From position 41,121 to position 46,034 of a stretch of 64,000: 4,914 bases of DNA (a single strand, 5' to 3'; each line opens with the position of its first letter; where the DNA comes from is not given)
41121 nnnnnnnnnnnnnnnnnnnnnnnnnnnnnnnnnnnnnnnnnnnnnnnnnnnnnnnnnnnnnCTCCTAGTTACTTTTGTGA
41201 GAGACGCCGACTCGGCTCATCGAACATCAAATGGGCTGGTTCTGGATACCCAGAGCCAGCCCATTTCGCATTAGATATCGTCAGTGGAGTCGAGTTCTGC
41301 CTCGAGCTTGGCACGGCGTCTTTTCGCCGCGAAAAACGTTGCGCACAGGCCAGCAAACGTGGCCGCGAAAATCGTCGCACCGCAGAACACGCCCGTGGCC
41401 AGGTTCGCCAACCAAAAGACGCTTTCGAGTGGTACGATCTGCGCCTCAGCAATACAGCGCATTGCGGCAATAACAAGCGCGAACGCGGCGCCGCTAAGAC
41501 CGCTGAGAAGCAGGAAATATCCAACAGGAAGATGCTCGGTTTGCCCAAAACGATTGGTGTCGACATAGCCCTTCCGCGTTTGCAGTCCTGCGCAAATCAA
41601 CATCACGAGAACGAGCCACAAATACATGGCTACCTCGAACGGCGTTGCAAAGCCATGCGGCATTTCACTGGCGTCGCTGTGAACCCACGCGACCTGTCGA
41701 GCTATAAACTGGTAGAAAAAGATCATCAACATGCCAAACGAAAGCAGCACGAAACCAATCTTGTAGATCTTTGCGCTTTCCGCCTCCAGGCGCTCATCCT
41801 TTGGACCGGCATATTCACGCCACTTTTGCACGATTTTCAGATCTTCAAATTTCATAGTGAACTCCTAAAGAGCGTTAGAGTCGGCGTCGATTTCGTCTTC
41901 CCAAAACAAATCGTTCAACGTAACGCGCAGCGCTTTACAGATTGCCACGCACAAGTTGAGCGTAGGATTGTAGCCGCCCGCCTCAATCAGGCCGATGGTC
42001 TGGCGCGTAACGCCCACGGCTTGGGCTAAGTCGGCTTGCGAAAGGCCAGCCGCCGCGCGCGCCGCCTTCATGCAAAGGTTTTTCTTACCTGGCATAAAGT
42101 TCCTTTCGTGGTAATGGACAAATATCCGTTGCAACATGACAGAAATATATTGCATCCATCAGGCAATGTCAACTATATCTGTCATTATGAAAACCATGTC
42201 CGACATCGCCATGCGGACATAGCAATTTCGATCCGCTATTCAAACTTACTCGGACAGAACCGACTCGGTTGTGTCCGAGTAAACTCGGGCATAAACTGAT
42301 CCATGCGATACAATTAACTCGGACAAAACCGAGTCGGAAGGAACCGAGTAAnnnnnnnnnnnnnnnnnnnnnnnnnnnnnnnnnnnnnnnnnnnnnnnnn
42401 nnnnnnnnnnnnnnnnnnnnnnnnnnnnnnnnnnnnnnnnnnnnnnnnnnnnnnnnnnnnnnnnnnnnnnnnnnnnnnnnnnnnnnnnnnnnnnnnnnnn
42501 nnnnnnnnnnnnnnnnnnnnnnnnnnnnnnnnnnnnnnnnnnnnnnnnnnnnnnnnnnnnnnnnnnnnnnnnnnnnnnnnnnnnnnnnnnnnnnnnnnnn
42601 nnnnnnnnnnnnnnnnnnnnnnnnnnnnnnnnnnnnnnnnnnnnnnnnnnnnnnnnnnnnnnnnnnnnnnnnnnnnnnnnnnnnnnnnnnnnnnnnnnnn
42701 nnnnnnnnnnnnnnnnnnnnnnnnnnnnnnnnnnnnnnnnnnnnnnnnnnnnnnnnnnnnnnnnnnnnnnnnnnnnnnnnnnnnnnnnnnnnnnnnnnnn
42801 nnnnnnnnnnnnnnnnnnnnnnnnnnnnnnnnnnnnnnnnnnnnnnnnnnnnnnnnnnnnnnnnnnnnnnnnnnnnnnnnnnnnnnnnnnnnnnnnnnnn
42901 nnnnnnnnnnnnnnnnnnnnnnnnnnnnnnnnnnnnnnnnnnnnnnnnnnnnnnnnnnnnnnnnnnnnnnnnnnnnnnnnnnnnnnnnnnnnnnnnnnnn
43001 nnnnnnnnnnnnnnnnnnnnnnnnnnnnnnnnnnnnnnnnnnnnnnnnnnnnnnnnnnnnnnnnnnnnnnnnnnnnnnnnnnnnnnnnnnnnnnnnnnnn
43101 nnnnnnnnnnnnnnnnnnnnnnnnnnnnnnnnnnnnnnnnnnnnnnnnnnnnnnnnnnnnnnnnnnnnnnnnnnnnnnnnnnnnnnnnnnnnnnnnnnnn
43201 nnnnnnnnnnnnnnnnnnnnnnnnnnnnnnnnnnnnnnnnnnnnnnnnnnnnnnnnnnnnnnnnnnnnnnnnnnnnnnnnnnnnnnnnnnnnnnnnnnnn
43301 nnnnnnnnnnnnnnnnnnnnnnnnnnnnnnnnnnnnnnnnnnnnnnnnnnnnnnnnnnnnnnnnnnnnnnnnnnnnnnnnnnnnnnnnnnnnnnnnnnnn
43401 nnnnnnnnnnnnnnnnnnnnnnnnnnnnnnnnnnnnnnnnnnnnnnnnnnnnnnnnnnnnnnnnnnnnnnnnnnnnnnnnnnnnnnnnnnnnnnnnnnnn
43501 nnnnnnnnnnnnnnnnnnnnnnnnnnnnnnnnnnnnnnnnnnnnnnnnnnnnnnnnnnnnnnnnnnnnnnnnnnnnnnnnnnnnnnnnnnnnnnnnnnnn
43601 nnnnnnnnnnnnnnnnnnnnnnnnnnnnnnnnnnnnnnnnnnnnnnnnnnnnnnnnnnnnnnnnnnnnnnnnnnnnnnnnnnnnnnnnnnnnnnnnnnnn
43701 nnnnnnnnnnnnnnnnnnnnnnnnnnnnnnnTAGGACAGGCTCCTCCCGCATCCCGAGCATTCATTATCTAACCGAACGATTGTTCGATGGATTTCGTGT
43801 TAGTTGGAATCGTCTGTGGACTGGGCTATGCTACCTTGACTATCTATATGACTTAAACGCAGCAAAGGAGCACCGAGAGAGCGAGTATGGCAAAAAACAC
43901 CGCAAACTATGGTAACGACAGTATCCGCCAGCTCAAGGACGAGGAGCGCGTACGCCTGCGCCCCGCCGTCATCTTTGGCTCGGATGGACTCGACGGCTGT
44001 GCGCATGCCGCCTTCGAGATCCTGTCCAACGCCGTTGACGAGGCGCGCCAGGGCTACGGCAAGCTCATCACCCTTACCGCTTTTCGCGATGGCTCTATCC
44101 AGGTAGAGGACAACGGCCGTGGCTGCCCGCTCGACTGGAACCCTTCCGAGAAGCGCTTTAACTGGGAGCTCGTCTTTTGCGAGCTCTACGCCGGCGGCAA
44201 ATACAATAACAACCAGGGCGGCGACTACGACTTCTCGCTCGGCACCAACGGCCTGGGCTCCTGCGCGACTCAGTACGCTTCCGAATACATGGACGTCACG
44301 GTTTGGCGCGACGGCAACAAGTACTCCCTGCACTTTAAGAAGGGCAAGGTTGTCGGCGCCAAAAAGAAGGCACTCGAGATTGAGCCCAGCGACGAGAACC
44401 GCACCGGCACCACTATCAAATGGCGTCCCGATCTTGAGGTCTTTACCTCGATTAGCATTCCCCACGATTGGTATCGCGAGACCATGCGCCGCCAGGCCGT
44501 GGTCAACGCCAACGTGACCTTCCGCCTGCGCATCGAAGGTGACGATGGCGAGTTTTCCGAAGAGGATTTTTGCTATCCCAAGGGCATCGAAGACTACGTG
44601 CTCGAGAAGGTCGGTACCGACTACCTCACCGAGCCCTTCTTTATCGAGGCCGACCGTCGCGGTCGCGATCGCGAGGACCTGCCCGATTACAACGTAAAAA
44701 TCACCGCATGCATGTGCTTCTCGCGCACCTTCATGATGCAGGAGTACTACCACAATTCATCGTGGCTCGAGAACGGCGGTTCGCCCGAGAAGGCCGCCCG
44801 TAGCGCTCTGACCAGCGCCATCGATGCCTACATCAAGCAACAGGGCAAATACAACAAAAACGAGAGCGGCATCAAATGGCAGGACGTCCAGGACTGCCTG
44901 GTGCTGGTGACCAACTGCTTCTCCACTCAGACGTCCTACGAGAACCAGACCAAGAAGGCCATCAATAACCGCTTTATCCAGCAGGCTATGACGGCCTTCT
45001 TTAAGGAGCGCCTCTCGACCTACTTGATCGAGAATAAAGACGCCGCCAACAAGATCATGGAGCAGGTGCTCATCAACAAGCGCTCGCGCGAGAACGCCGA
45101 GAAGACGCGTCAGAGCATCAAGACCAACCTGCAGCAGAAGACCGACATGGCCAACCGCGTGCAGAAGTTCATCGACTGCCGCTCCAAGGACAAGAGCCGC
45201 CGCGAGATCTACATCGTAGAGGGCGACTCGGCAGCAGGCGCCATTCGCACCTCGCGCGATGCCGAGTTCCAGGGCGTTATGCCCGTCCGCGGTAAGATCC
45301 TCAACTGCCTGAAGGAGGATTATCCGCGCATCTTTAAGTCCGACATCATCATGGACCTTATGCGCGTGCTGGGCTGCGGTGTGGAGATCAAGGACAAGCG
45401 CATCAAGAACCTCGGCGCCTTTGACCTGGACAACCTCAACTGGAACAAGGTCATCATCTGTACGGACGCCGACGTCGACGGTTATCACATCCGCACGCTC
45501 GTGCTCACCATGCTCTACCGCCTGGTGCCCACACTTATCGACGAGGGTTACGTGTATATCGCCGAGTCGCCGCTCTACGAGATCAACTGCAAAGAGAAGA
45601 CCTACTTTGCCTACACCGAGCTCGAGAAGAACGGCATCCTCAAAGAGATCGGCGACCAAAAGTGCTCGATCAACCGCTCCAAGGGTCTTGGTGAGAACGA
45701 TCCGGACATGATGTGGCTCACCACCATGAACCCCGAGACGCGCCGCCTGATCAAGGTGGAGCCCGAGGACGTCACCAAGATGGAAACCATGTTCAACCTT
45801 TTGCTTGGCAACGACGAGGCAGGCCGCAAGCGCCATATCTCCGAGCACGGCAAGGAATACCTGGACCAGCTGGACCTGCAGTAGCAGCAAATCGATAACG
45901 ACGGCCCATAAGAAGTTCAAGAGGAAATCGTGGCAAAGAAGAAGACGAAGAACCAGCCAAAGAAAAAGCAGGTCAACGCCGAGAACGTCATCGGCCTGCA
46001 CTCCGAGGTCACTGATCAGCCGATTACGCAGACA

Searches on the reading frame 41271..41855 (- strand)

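Call 64: search_protein_families(library=pfam, proteins=[window:41271-41855:-], max_evalue=0.0001)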
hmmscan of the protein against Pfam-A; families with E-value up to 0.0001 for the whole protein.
window:41271-41855:- (194 aa): 1 family
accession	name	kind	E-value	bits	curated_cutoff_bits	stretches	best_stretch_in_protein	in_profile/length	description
PF20563.3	DUF6773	-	8e-06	26.2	27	0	19-53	6-40/163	Family of unknown function (DUF6773)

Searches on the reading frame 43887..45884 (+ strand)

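Call 64: search_protein_families(library=pfam, proteins=[window:43887-45884:+], max_evalue=0.0001)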
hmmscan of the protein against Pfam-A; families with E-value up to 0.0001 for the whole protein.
window:43887-45884:+ (665 aa): 4 families
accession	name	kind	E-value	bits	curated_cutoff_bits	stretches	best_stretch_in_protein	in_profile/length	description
PF00204.31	DNA_gyraseB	-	3.2e-29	102.1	27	1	233-409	1-172/173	DNA gyrase B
PF00986.26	DNA_gyraseB_C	-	9.4e-20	71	29.8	1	591-651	2-62/63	DNA gyrase B subunit, carboxyl terminus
PF01751.28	Toprim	-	1e-19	70.9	23.1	1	440-560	1-95/96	Toprim domain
PF02518.31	HATPase_c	-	2.1e-05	25.3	26.4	1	39-182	7-108/111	Histidine kinase-, DNA gyrase B-, and HSP90-like ATPase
